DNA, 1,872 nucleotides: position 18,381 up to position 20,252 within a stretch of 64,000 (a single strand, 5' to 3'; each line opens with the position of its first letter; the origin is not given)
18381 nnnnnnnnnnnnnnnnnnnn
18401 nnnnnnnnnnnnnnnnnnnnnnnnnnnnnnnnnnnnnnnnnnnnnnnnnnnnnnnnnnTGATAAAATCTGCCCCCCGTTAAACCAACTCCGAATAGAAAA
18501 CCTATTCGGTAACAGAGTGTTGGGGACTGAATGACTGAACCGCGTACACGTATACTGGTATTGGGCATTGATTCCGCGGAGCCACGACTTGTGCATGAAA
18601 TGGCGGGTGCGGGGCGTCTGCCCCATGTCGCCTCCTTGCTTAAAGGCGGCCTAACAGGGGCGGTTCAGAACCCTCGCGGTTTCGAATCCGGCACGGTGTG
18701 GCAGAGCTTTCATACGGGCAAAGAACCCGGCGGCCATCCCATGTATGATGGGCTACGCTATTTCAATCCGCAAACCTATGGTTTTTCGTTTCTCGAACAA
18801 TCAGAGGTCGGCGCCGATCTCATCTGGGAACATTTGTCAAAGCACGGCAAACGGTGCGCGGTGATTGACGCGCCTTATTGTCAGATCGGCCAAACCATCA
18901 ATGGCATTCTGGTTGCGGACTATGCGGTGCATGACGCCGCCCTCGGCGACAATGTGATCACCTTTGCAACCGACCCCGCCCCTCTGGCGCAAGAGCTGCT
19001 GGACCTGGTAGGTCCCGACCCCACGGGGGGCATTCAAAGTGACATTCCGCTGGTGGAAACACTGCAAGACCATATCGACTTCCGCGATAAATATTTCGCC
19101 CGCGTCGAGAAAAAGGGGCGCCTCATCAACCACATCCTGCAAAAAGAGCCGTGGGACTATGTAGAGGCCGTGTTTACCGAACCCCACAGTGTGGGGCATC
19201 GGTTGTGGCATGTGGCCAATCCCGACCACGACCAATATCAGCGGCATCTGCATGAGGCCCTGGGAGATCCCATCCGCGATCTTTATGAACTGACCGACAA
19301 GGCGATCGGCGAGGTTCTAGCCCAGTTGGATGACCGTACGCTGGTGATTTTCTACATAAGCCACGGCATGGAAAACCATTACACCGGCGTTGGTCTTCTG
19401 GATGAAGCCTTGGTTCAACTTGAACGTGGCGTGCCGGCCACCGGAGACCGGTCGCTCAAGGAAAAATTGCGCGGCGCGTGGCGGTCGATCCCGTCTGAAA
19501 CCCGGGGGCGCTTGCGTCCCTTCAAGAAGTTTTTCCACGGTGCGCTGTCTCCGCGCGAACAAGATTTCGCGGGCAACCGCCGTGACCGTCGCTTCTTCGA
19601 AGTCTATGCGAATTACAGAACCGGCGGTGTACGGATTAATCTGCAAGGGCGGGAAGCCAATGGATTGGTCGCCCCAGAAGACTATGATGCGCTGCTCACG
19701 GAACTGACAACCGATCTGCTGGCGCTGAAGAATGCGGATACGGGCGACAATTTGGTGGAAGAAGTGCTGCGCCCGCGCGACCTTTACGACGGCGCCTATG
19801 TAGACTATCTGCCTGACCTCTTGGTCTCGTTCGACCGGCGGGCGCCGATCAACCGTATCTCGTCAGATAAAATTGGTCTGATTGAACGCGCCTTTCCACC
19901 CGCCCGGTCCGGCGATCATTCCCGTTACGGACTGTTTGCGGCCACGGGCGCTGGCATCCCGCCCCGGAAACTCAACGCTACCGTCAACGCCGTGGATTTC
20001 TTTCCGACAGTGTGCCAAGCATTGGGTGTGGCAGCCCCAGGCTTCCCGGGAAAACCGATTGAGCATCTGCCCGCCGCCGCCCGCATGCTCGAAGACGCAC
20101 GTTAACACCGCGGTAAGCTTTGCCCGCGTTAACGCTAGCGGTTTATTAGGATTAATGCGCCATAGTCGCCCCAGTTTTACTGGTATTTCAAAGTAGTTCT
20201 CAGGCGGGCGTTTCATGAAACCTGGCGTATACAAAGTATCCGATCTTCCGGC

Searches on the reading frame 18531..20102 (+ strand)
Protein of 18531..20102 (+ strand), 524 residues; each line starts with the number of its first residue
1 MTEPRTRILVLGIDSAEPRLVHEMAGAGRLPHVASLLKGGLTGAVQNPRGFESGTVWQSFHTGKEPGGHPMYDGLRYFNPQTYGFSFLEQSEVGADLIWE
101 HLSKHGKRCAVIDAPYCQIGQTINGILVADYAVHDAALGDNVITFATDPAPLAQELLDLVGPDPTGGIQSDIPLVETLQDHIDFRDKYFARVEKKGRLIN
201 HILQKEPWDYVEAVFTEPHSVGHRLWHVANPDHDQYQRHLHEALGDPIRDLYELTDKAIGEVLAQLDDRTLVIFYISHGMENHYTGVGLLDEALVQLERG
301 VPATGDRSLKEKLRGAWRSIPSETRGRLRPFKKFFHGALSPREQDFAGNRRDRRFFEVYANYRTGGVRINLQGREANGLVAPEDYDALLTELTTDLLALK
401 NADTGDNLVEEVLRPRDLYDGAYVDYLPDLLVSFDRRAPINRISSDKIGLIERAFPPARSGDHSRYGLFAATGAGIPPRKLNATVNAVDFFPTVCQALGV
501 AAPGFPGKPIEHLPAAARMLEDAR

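Call 26: search_protein_families(library=pfam, proteins=[window:18531-20102:+], max_evalue=0.001)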
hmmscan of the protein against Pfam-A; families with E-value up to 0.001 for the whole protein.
window:18531-20102:+ (524 aa): 1 family
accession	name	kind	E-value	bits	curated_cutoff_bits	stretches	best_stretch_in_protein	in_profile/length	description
PF01663.27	Phosphodiest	-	1.1e-18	68.5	23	1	9-436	2-319/342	Type I phosphodiesterase / nucleotide pyrophosphatase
